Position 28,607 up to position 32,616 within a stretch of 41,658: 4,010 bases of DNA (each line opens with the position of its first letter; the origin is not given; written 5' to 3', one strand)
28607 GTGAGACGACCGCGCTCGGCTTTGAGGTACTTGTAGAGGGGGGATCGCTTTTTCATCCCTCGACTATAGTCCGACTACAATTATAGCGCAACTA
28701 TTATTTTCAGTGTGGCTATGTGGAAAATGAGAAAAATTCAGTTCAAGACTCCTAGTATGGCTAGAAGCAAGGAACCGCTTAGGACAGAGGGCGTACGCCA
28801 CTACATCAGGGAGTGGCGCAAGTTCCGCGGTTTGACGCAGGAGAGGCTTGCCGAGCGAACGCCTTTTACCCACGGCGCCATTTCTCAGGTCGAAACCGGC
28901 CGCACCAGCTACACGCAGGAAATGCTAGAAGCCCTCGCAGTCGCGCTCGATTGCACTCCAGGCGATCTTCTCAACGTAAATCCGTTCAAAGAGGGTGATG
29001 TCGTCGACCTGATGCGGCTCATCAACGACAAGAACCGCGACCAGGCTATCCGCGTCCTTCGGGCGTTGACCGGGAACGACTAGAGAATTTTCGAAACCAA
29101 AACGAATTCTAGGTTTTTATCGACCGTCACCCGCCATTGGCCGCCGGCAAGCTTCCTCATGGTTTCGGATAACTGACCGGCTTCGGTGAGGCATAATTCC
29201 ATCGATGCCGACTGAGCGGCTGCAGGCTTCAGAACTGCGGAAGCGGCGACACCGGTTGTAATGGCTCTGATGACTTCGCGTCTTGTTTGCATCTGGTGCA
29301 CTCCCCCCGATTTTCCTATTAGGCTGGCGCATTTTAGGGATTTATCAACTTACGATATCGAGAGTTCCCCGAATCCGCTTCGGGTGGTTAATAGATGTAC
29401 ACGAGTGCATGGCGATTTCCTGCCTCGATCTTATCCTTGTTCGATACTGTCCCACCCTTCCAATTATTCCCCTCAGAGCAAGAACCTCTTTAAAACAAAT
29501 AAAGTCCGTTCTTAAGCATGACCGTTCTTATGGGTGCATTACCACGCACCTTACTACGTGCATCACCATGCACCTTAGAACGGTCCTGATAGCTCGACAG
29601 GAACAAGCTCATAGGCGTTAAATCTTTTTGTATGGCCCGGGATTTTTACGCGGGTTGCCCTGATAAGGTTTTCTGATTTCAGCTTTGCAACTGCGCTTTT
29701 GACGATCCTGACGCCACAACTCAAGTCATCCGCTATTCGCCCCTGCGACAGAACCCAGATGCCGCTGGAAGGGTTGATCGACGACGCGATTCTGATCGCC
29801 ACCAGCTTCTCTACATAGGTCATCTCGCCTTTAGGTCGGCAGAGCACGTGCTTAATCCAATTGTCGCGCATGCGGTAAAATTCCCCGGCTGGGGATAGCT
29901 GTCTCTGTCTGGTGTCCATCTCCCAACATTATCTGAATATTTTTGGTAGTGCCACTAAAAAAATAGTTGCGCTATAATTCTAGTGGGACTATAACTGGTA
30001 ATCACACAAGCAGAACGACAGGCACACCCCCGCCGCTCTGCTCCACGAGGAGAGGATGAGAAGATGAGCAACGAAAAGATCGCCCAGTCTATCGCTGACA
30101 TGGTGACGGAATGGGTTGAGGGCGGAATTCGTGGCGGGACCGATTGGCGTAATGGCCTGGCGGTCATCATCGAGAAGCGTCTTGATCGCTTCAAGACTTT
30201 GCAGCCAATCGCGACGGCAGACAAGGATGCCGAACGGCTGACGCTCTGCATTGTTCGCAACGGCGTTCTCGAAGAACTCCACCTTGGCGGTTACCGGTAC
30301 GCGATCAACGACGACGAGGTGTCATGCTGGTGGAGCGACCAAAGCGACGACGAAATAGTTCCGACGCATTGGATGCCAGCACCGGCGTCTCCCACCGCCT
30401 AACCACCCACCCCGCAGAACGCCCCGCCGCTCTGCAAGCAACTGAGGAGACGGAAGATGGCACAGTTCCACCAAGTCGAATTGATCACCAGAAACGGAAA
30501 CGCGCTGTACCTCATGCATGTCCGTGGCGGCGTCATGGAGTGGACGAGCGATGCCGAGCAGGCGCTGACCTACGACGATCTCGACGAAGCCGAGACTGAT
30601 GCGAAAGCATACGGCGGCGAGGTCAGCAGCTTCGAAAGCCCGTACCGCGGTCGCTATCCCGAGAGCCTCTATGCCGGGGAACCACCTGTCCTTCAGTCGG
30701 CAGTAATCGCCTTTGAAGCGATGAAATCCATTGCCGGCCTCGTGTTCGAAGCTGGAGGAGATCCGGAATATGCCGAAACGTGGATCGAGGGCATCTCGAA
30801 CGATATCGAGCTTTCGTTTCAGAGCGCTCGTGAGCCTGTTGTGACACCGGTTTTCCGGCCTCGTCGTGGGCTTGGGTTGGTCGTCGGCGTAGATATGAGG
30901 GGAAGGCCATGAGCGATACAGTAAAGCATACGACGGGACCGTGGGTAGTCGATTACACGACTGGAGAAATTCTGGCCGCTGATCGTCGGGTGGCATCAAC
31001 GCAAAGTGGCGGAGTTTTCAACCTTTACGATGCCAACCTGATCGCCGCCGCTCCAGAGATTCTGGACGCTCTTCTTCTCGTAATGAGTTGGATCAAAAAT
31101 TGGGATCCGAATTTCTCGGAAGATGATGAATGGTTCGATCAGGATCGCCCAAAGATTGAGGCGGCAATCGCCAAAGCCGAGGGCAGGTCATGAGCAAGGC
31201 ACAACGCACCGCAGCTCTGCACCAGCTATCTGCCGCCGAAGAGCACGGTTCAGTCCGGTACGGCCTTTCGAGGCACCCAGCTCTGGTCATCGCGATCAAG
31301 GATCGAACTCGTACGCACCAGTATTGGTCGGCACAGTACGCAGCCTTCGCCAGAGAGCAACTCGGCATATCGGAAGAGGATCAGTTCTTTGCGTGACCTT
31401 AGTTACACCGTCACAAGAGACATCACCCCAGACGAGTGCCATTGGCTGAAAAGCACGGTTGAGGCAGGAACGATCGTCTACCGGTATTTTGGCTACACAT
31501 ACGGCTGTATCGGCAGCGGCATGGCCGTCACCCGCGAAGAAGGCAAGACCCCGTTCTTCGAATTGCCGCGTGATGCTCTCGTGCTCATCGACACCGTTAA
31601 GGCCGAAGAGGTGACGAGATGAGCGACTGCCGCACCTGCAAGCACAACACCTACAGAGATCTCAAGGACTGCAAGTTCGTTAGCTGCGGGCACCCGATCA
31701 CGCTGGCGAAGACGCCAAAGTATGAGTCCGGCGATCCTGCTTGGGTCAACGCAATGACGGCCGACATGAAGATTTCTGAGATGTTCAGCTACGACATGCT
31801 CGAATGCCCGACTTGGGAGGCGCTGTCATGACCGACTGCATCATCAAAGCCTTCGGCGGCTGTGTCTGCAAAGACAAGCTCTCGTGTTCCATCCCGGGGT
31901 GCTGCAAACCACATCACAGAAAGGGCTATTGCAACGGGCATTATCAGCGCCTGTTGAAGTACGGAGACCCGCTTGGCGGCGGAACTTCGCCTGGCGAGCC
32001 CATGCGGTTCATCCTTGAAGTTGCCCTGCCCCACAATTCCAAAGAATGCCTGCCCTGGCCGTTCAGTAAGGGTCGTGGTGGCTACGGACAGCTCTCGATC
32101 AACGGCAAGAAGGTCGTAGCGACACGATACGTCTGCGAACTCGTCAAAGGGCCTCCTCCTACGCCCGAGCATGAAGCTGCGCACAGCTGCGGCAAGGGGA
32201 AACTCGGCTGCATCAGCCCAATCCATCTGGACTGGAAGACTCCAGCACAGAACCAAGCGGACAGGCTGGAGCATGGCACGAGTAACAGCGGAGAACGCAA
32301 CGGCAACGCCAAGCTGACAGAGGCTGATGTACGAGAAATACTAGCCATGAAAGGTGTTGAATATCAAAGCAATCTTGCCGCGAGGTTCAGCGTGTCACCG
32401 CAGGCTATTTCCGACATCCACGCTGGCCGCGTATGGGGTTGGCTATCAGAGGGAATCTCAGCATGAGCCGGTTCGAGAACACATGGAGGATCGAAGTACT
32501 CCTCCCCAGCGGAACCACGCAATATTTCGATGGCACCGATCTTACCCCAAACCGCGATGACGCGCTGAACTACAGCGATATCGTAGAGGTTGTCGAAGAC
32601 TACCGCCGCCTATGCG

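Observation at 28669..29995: A 37-bp promoter-operator module occurs twice in inverted orientation and brackets a 1.25-kb immunity island (OL/OR-like logic with its own operator motif)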

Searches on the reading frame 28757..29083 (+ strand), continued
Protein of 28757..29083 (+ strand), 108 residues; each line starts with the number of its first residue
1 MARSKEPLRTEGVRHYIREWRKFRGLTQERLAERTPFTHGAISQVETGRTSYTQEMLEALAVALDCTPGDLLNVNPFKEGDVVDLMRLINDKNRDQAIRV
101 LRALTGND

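Call 93: search_dna_similar(query=window:28757-29083:+, collection=phages, mode=protein, max_rows=30, max_evalue=0.001)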
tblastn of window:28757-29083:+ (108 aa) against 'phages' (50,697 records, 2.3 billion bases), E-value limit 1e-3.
Records with a match: 24; places in all: 27; records where one place covers at least 80% of the query: 14.
Best place of each record, by identity: 60-80% 1; <60% 23.
By first word of the organism name: Rhizobium 4; Wolbachia 4; Sulfitobacter 4; Sinorhizobium 2; Bacteriophage 2; Synechococcus 2; Staphylococcus 2; Microcystis 1; Marinitoga 1; Nostoc 1; and 1 more.
By host as written in the record: Sulfitobacter sp. CB2047 4; - 3; Staphylococcus aureus 2; Rhizobium phaseoli I1_23 1; Rhizobium etli Y1_10 1; Rhizobium etli N741 1; Rhizobium etli sv. phaseoli N561 1; Sinorhizobium meliloti 2011 1; and 10 more.
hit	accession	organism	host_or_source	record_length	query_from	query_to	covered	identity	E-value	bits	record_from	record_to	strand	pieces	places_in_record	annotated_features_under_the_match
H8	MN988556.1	Rhizobium phage RHph_I1_23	Rhizobium phaseoli I1_23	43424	1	106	98%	65.1%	4e-40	146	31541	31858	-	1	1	HTH-type transcriptional regulator protein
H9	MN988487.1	Rhizobium phage RHph_Y1_10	Rhizobium etli Y1_10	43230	14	108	88%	48.5%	4e-24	100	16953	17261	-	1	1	HTH-type transcriptional regulator protein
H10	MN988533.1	Rhizobium phage RHph_N2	Rhizobium etli N741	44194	14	108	88%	48.5%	4e-24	100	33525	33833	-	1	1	cro-like repressor protein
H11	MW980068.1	Rhizobium phage RHEph18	Rhizobium etli sv. phaseoli N561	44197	14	108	88%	48.5%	4e-24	100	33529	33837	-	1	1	cro-like repressor protein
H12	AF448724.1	Sinorhizobium phage PBC5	Sinorhizobium meliloti 2011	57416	3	78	70%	50.6%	3e-16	78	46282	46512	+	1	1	orf60: unknown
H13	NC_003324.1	Sinorhizobium phage PBC5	Sinorhizobium meliloti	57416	3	78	70%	50.6%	3e-16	78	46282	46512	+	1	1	transcriptional regulator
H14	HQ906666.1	Wolbachia endosymbiont wVitB of Nasonia vitripennis phage ...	Wolbachia endosymbiont wVitB of Nasonia ...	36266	13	99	81%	37.1%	1e-5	48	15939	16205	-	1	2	putative transcriptional regulator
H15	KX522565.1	Wolbachia phage WO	wVitA Wolbachia of Nasonia vitripennis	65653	13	99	81%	37.1%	1e-5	48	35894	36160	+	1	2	helix-turn-helix family protein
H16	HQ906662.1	Wolbachia endosymbiont wVitA of Nasonia vitripennis phage ...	Wolbachia endosymbiont wVitA of Nasonia ...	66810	13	99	81%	37.1%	1e-5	48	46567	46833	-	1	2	putative transcriptional regulator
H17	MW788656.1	Wolbachia phage WO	Allonemobius socius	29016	13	99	81%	37.1%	3e-5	47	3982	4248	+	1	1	transcriptional regulator (x2)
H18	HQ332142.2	Sulfitobacter phage pCB2047-A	Sulfitobacter sp. CB2047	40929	10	104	88%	32.0%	4e-5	46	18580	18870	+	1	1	XRE-like HTH transcriptional regulator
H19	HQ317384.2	Sulfitobacter phage pCB2047-C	Sulfitobacter sp. CB2047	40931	10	104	88%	32.0%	4e-5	46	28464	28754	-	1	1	XRE-like HTH transcriptional regulator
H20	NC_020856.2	Sulfitobacter phage pCB2047-C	Sulfitobacter sp. CB2047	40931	10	104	88%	32.0%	4e-5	46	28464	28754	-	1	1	transcriptional repressor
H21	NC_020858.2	Sulfitobacter phage pCB2047-A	Sulfitobacter sp. CB2047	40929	10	104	88%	32.0%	4e-5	46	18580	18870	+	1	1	transcriptional repressor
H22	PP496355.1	Microcystis phage Mvi-Yong1342-1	Microcystis viridis FACHB-1342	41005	10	76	62%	43.5%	2e-8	56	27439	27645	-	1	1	HTH-type transcriptional regulator DdrOC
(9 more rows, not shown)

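Call 94: get_annotated_region(hit=H10, flank=2500)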
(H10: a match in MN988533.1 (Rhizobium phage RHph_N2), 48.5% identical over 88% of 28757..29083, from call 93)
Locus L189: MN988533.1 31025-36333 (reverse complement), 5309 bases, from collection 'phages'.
description: Rhizobium phage RHph_N2, complete genome.
organism: Rhizobium phage RHph_N2 (NCBI taxid 2509585)
taxonomy: Viruses; Duplodnaviria; Heunggongvirae; Uroviricota; Caudoviricetes
host: Rhizobium etli N741; source: agricultural lands; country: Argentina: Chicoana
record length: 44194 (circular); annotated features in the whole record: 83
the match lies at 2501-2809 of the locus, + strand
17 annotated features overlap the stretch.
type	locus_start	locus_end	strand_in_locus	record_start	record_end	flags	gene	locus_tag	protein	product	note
CDS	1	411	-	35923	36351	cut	-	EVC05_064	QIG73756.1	hypothetical protein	-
CDS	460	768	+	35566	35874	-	-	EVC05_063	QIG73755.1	hypothetical protein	-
CDS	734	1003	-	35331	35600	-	-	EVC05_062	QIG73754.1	hypothetical protein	-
CDS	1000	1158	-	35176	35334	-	-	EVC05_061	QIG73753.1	hypothetical protein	-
CDS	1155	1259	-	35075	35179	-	-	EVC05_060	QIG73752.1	hypothetical protein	-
CDS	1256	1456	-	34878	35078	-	-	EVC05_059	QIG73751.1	hypothetical protein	-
CDS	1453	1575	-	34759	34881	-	-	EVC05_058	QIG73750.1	hypothetical protein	-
CDS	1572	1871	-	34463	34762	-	-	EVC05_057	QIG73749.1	hypothetical protein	-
CDS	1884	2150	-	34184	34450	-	-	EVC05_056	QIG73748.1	hypothetical protein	-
CDS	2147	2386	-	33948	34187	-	-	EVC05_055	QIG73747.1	hypothetical protein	GO_function: GO:0003677 - DNA binding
CDS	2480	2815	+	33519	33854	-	-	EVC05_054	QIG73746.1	cro-like repressor protein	GO_function: GO:0003677 - DNA binding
CDS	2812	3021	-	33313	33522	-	-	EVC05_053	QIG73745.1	hypothetical protein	-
CDS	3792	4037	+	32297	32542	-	-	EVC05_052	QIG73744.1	hypothetical protein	-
CDS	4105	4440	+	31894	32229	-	-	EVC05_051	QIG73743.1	hypothetical protein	-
CDS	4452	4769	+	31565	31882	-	-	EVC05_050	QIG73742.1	hypothetical protein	-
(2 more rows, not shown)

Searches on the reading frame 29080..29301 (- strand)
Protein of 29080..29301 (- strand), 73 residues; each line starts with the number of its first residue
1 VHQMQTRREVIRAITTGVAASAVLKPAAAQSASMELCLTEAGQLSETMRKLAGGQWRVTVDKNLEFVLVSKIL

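Call 11: search_protein_families(library=pfam, proteins=[window:29080-29301:-], max_evalue=0.1)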
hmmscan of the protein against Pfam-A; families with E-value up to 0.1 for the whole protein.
window:29080-29301:- (73 aa): 0 families

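Call 31: search_protein_families(library=phrogs, proteins=[window:29080-29301:-], max_evalue=0.01)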
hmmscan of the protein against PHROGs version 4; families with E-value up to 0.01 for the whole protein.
window:29080-29301:- (73 aa): 1 family
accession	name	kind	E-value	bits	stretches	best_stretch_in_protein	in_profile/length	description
phrog_32610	-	unknown function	5.3e-08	33.6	1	38-70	36-68/76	-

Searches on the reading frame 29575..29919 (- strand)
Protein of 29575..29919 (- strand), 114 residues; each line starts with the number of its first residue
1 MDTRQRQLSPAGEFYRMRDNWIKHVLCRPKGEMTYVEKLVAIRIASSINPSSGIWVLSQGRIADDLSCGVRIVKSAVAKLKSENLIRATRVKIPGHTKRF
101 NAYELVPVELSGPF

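Call 11: search_protein_families(library=pfam, proteins=[window:29575-29919:-], max_evalue=0.1)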
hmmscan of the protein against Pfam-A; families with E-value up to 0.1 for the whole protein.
window:29575-29919:- (114 aa): 1 family
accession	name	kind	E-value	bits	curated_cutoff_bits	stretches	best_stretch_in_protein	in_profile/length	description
PF13730.12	HTH_36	-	0.0029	17.8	25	1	37-86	7-55/55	Helix-turn-helix domain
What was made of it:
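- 29575..29919 (-): Winged-helix gene (114 aa), cargo; transcribed inward from beside the right module. Weak Pfam HTH_36 (call 11).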

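Call 31: search_protein_families(library=phrogs, proteins=[window:29575-29919:-], max_evalue=0.01)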
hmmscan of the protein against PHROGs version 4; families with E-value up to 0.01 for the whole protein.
window:29575-29919:- (114 aa): 3 families
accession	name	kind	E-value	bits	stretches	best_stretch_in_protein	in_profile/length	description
phrog_270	-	DNA, RNA and nucleotide metabolism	6.5e-08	33.3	1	14-106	31-116/383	replication initiation protein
phrog_391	-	DNA, RNA and nucleotide metabolism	4.7e-05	24.2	1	32-109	14-92/298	replication initiation O-like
phrog_345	-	DNA, RNA and nucleotide metabolism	0.0034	18.1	1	27-99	39-110/297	replication initiation O-like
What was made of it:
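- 29575..29919 (-): PHROG 270 and 391, N-terminal part of replication initiators (call 31).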

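Call 32: search_solved_structures(query=window:29575-29919:-, max_evalue=1)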
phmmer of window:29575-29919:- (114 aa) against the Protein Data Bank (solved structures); distinct sequences matched with E-value up to 1: 5.
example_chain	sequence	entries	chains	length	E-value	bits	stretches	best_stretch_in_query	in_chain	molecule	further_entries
4y9a_A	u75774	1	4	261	0.25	14.8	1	16-106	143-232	Triosephosphate isomerase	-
7a23_t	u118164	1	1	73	0.28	14.6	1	7-27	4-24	B12-1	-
7ar7_k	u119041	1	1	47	0.3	14.5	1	8-27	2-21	NADH dehydrogenase [ubiquinone] 1 beta subcomplex subunit 3-A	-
7aqw_k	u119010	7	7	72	0.31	14.5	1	7-27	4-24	NADH dehydrogenase [ubiquinone] 1 beta subcomplex subunit 3-A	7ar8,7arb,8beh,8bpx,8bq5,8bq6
2kct_A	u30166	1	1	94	0.88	13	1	40-75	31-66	Cytochrome c-type biogenesis protein CcmE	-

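Call 52: find_homologous_proteins(query=window:29575-29919:-, max_evalue=0.001)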
Query window:29575-29919:- (114 aa): 27 proteins with E <= 0.001 among 29 candidates.
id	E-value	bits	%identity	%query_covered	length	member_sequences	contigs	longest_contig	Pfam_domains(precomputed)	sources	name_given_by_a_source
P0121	1.2e-57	211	83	100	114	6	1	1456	-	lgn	-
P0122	4.3e-53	196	94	86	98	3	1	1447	-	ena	-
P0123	4.7e-52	193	78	100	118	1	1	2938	-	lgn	-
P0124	6.7e-51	189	78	100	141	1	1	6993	-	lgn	-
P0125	2.8e-50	187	77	100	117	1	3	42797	-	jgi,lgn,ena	-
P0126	2.9e-50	187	76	100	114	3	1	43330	-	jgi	jgi:transcription initiation factor IIE alpha subunit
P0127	4.5e-46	173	72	100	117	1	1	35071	-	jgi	-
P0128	2.7e-45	171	71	96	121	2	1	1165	-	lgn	-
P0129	2.7e-43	164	70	100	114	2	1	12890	PF13730.13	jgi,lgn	jgi:hypothetical protein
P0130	1.4e-35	140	61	96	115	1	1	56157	-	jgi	jgi:biotin operon repressor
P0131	3.1e-35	138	71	79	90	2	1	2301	-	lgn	-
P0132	3.3e-35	138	58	96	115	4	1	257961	-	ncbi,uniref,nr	ncbi:hypothetical protein CO661_14055 [Sinorhizobium fredii]|uniref:Helix-turn-helix domain-containi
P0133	1.1e-34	137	72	79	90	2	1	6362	-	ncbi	-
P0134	8.1e-34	134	59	96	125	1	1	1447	PF13730.13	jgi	-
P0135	2.0e-33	133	58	99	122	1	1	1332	-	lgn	-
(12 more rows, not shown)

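Call 65: predict_structure(alignment_id=A3)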
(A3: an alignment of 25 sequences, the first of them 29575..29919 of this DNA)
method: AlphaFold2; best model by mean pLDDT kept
length: 114 residues; sequences in the alignment: 25
mean_pLDDT: 90.4   pTM: 0.81
mean pLDDT of the five models: 90.4, 89.4, 88.8, 87.8, 87.4
residues with pLDDT >= 90: 88; 70-90: 17; 50-70: 6; < 50: 3
segments of 3 or more residues with pLDDT < 50: none
pLDDT, mean of each block of 10 residues (from residue 1): 63 92 95 96 95 93 96 97 95 91 93 63
secondary structure, 60 per line:
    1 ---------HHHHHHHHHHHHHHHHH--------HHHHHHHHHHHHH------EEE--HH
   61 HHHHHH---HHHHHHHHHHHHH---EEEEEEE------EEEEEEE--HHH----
elements in order: H10-26 H35-47 E54-56 H59-66 H70-82 E86-92 E99-105

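Call 68: fold_search(model_id=the predicted structure, library=pdb)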
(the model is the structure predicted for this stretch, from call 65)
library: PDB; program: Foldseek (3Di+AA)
matches with E <= 10: 1433; with E <= 0.001: 1
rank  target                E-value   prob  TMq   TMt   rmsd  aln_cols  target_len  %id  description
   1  2b0l_A                9.7e-04  1.00  0.53  0.60   4.8        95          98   15  C-terminal DNA binding domain of transcriptional pleiotropic repressor CodY. (released 2006-02-21)
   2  6xjf_B                3.9e-03  1.00  0.52  0.57   3.8        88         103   10  X-ray crystal structure of Pyrococcus furiosus general transcription factor TFE-alpha (SeMet labeled protein) (released 2020-07-08)
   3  3r0a_A                5.3e-03  1.00  0.48  0.46   5.2        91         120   15  Possible transcriptional regulator from Methanosarcina mazei Go1 (gi 21227196) (released 2011-03-23)
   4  5kbj_H                6.8e-03  1.00  0.46  0.42   4.0        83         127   16  Structure of Rep-DNA complex (released 2016-06-29)
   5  4pql_B                8.1e-03  0.99  0.44  0.40   6.1        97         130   14  N-Terminal domain of DNA binding protein (released 2014-06-11)
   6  6kf4_G                8.6e-03  1.00  0.49  0.36   4.0        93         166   12  Cryo-EM structure of Thermococcus kodakarensis RNA polymerase (released 2020-07-01)
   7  9a6f_A                9.7e-03  1.00  0.51  0.25   5.5        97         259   14  Integrative model of CODY-YPPF by crosslinking MS and deep learning (released 2024-09-18)
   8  2xub                  1.1e-02  1.00  0.53  0.16   2.9        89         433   16  Human RPC62 subunit structure (released 2011-03-02)
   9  1sfx_A                1.1e-02  1.00  0.44  0.46  10.6       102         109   17  X-ray crystal structure of putative HTH transcription regulator from Archaeoglobus fulgidus (released 2004-08-03)
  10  3r0a_B                1.2e-02  1.00  0.45  0.42   5.8        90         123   16  Possible transcriptional regulator from Methanosarcina mazei Go1 (gi 21227196) (released 2011-03-23)
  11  1r1u_B                1.2e-02  1.00  0.40  0.48   6.1        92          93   20  Crystal structure of the metal-sensing transcriptional repressor CzrA from Staphylococcus aureus in the apo-form (released 2004-05-18)
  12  6cmv_C                1.2e-02  1.00  0.43  0.44   5.5        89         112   11  Crystal structure of Archaeal Biofilm Regulator (AbfR2) from Sulfolobus acidocaldarius (released 2018-11-14)
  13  1sfx_B                1.2e-02  1.00  0.43  0.46   6.5        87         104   20  X-ray crystal structure of putative HTH transcription regulator from Archaeoglobus fulgidus (released 2004-08-03)
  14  4ggg_A                1.2e-02  1.00  0.40  0.48   6.0        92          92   17  Crystal structure of V66A/L68V CzrA in the Zn(II)bound state. (released 2013-02-06)
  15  2d1h_A                1.2e-02  1.00  0.47  0.52   4.4        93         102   15  Crystal structure of ST1889 protein from thermoacidophilic archaeon Sulfolobus tokodaii (released 2006-09-05)
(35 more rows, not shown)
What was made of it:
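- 29575..29919 (-): Model pLDDT 90, generic winged helix (calls 65, 68).
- On Replication initiator (O-like / Rep N-terminal winged helix), considered for the 114-aa protein: The fold is a generic winged helix (call 68).
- It is a confident DNA-binding fold (calls 65, 68).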

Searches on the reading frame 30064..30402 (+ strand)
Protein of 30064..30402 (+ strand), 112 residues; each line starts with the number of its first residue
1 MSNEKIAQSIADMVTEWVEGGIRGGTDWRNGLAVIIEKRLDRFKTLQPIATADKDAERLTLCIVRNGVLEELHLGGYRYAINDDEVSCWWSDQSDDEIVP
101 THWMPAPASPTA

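Call 11: search_protein_families(library=pfam, proteins=[window:30064-30402:+], max_evalue=0.1)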
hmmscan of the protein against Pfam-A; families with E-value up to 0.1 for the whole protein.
window:30064-30402:+ (112 aa): 1 family
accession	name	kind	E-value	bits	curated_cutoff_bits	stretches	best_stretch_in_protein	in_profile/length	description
PF04448.17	DUF551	-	0.024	16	22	1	93-111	50-68/68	Protein of unknown function (DUF551)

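Call 31: search_protein_families(library=phrogs, proteins=[window:30064-30402:+], max_evalue=0.01)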
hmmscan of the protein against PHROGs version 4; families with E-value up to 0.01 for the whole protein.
window:30064-30402:+ (112 aa): 0 families

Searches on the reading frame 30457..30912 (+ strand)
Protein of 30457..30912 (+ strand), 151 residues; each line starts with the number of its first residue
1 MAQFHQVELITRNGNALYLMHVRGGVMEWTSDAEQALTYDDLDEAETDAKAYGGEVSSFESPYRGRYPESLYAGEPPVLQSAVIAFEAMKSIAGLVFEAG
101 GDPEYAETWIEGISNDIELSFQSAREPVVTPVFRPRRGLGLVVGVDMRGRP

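Call 11: search_protein_families(library=pfam, proteins=[window:30457-30912:+], max_evalue=0.1)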
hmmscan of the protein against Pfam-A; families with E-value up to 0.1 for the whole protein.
window:30457-30912:+ (151 aa): 0 families

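Call 31: search_protein_families(library=phrogs, proteins=[window:30457-30912:+], max_evalue=0.01)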
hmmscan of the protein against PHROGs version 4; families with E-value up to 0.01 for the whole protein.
window:30457-30912:+ (151 aa): 3 families
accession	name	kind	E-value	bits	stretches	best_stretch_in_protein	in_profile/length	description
phrog_18594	-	unknown function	0.0028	18.6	1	22-58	29-65/73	-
phrog_9792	-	unknown function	0.003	18.6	1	17-59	16-59/67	-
phrog_2409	-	unknown function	0.0061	17.7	1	26-56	92-122/133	-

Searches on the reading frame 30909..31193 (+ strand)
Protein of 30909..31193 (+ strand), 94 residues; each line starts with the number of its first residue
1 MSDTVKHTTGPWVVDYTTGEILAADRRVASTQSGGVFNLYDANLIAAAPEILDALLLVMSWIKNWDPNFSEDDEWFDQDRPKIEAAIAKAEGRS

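Call 11: search_protein_families(library=pfam, proteins=[window:30909-31193:+], max_evalue=0.1)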
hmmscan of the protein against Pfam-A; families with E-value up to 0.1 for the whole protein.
window:30909-31193:+ (94 aa): 0 families

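Call 31: search_protein_families(library=phrogs, proteins=[window:30909-31193:+], max_evalue=0.01)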
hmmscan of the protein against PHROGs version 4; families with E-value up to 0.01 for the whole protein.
window:30909-31193:+ (94 aa): 1 family
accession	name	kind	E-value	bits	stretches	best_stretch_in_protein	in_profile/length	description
phrog_1273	-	unknown function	1.4e-15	58.5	1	2-94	3-101/103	-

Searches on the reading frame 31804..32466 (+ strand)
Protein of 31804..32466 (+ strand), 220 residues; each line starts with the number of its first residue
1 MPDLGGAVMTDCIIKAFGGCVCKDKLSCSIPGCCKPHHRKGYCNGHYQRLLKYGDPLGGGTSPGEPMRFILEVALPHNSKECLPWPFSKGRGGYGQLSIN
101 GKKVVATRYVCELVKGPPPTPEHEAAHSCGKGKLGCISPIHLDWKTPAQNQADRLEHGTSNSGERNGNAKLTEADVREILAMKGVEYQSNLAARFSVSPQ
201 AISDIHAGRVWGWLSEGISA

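Call 34: search_protein_families(library=phrogs, proteins=[window:31804-32466:+], max_evalue=0.001)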
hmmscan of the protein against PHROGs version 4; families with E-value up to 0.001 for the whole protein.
window:31804-32466:+ (220 aa): 7 families
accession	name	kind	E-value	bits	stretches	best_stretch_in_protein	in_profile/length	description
phrog_1872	-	DNA, RNA and nucleotide metabolism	1.4e-17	65.1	1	78-186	32-141/166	endonuclease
phrog_59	-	DNA, RNA and nucleotide metabolism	4.6e-16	60.2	1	85-216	170-277/423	HNH endonuclease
phrog_3593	-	DNA, RNA and nucleotide metabolism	5.7e-14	53.3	1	21-165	7-152/210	HNH endonuclease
phrog_826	-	DNA, RNA and nucleotide metabolism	1.3e-13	52.1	1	78-156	81-160/281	HNH endonuclease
phrog_6254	-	DNA, RNA and nucleotide metabolism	2.7e-09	38.5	1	75-205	8-147/154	HNH endonuclease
phrog_1492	-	DNA, RNA and nucleotide metabolism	1.6e-07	31.8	1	91-163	95-168/414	HNH endonuclease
phrog_5351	-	DNA, RNA and nucleotide metabolism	7.4e-07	30.5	1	23-58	44-79/171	HNH endonuclease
